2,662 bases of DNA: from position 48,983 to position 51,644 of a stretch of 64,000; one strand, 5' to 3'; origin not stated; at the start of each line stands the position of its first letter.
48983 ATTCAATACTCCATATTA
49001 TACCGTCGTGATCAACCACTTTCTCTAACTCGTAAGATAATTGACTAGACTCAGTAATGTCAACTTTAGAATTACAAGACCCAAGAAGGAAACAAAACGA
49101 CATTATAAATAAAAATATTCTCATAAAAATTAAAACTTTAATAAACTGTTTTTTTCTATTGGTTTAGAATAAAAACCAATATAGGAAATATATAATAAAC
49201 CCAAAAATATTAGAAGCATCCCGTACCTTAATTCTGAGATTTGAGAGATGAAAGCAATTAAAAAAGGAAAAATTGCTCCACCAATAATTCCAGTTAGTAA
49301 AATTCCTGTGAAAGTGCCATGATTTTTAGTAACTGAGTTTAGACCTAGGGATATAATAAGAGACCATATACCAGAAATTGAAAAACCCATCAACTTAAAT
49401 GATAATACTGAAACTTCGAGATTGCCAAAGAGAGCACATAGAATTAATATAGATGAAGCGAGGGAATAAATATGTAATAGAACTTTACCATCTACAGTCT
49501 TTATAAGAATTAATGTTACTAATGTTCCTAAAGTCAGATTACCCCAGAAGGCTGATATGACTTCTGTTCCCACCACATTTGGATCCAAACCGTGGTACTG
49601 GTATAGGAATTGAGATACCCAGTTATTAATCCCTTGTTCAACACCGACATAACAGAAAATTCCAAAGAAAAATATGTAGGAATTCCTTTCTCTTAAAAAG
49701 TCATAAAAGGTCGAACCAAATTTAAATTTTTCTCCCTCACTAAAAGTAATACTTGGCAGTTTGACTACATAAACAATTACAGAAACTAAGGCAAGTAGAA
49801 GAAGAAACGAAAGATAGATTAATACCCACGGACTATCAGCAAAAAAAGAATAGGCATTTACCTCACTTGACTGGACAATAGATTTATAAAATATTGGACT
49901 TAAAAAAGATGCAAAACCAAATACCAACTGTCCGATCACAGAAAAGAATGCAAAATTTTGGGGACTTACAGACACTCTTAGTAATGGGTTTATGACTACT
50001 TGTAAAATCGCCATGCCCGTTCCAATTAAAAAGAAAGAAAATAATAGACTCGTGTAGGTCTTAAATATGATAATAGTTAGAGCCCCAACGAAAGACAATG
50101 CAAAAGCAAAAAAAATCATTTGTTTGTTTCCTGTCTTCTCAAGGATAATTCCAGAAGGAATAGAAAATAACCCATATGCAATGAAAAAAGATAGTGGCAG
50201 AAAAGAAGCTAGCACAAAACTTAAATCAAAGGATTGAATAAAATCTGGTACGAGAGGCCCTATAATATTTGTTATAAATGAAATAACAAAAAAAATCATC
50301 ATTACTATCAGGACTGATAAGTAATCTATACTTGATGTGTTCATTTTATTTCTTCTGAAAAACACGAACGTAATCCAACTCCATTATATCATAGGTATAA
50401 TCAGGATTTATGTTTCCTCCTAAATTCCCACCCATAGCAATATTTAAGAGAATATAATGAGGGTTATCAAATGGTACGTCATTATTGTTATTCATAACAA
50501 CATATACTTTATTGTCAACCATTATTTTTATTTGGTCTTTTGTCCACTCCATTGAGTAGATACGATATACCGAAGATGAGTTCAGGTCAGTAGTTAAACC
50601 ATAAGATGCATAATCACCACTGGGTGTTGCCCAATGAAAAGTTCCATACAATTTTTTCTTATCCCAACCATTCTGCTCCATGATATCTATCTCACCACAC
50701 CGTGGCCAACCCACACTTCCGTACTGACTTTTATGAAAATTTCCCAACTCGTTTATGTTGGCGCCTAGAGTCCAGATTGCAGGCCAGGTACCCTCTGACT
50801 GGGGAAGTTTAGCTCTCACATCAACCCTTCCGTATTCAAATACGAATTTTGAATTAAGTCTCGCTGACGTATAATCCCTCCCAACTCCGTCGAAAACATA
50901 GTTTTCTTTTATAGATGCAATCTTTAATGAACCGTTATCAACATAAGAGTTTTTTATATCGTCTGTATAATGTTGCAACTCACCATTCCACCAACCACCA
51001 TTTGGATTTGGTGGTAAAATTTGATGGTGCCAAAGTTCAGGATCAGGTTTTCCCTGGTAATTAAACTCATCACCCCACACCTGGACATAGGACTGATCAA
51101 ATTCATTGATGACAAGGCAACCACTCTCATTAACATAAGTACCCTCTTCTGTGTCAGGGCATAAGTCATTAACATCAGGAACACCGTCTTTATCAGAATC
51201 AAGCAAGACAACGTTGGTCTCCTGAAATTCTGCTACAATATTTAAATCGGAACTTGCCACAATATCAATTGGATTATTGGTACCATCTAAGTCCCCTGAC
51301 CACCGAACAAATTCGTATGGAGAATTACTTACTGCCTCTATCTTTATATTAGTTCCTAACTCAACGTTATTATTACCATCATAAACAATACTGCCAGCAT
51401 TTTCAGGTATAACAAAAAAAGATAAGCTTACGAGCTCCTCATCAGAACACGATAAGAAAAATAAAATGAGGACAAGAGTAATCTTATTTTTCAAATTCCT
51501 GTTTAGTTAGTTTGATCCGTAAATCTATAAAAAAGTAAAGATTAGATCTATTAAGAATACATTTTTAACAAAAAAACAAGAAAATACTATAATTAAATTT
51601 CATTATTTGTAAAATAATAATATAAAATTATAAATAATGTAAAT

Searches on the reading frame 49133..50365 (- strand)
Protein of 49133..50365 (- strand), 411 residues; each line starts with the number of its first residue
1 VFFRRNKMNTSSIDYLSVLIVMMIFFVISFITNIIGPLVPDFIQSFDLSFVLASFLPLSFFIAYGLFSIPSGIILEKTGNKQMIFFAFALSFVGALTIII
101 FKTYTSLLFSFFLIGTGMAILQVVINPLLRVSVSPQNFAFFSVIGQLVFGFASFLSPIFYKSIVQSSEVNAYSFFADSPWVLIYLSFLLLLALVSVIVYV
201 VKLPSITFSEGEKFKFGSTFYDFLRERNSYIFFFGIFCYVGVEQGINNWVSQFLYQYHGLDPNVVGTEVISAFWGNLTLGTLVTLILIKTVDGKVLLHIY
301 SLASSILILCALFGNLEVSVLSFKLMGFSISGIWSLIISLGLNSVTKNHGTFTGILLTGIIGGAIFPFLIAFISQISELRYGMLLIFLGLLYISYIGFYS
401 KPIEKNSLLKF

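Call 7: search_protein_families(library=pfam, proteins=[window:49133-50365:-], max_evalue=0.001)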
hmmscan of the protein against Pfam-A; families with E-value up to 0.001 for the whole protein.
window:49133-50365:- (411 aa): 1 family
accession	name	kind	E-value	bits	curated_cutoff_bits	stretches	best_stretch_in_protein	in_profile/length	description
PF07690.21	MFS_1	-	6.9e-20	71.7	33.4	1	22-366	2-346/347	Major Facilitator Superfamily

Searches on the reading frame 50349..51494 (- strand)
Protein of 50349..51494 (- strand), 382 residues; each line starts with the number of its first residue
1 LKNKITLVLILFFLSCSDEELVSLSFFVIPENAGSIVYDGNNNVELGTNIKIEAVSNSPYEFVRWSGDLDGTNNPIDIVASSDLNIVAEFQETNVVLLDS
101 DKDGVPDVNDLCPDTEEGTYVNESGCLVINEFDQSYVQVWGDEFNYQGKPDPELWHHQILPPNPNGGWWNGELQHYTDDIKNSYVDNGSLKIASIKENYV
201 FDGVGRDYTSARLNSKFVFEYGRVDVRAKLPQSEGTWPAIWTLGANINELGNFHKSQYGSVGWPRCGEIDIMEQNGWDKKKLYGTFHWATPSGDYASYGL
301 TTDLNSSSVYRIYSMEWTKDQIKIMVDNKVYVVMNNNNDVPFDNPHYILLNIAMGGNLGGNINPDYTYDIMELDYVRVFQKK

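Call 7: search_protein_families(library=pfam, proteins=[window:50349-51494:-], max_evalue=0.001)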
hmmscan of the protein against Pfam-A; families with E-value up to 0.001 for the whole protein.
window:50349-51494:- (382 aa): 4 families
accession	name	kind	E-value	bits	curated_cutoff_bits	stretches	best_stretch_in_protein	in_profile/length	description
PF00722.28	Glyco_hydro_16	-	2e-18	66.9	22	1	189-359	21-159/175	Glycosyl hydrolases family 16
PF18998.6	Flg_new_2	-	1.3e-07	31.9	23.6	1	30-92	7-71/73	Divergent InlB B-repeat domain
PF10287.16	YJL171C_Tos1_C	-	5.3e-05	23.4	27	1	233-292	117-175/228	Cell wall protein YJL171C/Tos1, C-terminal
PF03935.22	SKN1_KRE6_Sbg1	-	0.00017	20.6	30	0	170-246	150-224/501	Beta-glucan synthesis-associated protein SKN1/KRE6/Sbg1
